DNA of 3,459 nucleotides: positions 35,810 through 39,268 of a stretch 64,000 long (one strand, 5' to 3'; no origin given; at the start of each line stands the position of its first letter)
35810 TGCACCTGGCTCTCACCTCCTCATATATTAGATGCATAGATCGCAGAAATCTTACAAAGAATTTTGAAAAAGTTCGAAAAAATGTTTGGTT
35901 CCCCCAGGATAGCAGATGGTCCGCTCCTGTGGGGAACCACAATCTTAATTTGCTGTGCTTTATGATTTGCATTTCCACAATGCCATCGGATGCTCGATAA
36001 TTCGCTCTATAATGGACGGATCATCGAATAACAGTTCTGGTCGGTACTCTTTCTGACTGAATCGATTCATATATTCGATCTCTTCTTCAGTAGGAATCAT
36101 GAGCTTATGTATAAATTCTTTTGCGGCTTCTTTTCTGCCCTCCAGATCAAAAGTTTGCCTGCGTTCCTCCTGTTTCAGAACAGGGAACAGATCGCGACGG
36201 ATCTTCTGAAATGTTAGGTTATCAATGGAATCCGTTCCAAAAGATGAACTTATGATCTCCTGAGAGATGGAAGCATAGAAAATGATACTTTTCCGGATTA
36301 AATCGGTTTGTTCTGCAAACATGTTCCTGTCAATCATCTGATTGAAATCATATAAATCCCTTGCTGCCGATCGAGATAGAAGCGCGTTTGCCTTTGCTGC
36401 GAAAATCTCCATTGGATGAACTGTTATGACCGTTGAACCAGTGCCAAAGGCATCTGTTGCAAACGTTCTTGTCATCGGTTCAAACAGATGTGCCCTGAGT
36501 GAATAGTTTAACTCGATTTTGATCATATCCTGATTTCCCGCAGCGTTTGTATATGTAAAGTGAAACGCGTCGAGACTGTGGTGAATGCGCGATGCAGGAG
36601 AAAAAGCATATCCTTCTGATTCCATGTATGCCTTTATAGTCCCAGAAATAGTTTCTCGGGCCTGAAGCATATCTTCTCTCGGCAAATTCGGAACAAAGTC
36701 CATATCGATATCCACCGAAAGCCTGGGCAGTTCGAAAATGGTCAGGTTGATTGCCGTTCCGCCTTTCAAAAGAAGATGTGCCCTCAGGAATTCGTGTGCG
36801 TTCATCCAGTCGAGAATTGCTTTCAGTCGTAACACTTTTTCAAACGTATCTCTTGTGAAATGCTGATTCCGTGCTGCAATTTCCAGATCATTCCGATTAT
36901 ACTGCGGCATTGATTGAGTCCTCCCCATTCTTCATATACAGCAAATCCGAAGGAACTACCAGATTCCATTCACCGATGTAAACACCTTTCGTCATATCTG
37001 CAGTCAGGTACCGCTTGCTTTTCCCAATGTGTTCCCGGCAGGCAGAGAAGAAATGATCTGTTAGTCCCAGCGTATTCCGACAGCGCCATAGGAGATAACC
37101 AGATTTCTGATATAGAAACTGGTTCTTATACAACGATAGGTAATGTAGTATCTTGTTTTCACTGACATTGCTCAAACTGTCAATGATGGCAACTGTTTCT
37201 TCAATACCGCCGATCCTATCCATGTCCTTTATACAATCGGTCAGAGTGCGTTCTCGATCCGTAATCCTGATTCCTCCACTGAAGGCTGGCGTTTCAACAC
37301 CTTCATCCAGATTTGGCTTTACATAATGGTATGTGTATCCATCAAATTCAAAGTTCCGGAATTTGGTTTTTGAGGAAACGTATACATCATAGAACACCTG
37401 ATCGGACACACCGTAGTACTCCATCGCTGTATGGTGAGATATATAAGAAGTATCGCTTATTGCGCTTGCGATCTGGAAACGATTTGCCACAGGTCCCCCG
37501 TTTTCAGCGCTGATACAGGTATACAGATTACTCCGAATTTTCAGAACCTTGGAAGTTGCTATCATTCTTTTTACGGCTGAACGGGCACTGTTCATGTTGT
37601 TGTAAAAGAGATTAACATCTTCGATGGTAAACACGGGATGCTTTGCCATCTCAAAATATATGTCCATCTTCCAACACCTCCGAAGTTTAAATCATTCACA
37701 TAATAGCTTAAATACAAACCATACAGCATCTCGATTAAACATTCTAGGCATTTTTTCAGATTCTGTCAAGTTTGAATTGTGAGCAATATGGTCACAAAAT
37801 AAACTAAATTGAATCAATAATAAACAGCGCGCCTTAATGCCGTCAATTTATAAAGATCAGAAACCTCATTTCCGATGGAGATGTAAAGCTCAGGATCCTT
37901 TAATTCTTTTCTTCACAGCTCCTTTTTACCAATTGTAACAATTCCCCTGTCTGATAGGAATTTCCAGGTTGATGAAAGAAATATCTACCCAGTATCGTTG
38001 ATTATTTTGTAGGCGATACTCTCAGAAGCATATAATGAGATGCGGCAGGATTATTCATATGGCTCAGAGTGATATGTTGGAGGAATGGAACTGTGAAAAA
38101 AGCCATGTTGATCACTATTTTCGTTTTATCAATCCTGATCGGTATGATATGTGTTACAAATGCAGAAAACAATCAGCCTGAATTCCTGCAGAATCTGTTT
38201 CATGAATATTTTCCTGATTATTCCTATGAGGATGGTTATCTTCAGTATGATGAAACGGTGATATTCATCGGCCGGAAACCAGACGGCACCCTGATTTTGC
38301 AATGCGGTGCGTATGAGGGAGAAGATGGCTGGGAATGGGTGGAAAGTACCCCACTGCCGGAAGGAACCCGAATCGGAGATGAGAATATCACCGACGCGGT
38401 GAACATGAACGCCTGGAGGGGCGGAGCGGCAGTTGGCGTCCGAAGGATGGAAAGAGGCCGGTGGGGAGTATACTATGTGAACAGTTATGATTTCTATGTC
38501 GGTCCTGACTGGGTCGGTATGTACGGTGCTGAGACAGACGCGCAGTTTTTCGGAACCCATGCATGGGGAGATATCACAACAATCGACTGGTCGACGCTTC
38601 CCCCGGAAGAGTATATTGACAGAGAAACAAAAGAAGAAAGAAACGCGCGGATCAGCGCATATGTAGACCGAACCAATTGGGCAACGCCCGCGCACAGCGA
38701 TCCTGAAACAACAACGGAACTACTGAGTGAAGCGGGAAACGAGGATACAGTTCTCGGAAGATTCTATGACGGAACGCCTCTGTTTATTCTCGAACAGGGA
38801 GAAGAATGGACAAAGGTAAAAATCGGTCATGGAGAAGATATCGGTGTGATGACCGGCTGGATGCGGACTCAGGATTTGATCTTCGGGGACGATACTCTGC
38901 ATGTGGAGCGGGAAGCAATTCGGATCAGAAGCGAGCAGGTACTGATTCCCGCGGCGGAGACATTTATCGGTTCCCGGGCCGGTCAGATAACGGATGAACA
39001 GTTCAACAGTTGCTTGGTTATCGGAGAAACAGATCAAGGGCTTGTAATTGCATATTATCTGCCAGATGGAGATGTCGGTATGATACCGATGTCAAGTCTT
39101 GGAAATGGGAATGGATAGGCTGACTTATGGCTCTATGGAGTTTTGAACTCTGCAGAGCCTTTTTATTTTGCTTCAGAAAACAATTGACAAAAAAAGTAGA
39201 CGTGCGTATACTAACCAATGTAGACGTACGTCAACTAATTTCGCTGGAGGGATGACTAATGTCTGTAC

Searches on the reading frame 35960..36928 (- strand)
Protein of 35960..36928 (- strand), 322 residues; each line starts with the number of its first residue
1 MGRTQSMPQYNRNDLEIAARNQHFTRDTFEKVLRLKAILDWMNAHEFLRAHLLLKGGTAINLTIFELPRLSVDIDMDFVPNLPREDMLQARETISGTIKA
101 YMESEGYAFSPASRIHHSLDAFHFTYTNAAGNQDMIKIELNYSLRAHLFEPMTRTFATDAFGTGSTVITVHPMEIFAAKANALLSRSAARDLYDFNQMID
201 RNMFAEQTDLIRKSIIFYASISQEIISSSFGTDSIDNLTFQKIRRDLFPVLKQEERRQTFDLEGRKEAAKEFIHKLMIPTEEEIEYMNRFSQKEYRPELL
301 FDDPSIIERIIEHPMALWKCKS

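Call 90: search_protein_families(library=pfam, proteins=[window:35960-36928:-], max_evalue=0.001)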
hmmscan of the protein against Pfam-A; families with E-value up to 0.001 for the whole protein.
window:35960-36928:- (322 aa): 1 family
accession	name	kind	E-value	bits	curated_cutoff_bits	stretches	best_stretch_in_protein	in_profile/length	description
PF08843.17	AbiEii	-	3e-26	93.3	22.5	1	44-250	7-226/238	Nucleotidyl transferase AbiEii toxin, Type IV TA system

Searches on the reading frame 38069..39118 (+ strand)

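Call 90: search_protein_families(library=pfam, proteins=[window:38069-39118:+], max_evalue=0.001)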
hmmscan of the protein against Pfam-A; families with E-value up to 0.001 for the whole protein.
window:38069-39118:+ (349 aa): 1 family
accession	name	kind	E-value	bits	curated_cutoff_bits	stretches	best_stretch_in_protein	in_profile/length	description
PF08239.17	SH3_3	-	0.00039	21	27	0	219-268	6-51/54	Bacterial SH3 domain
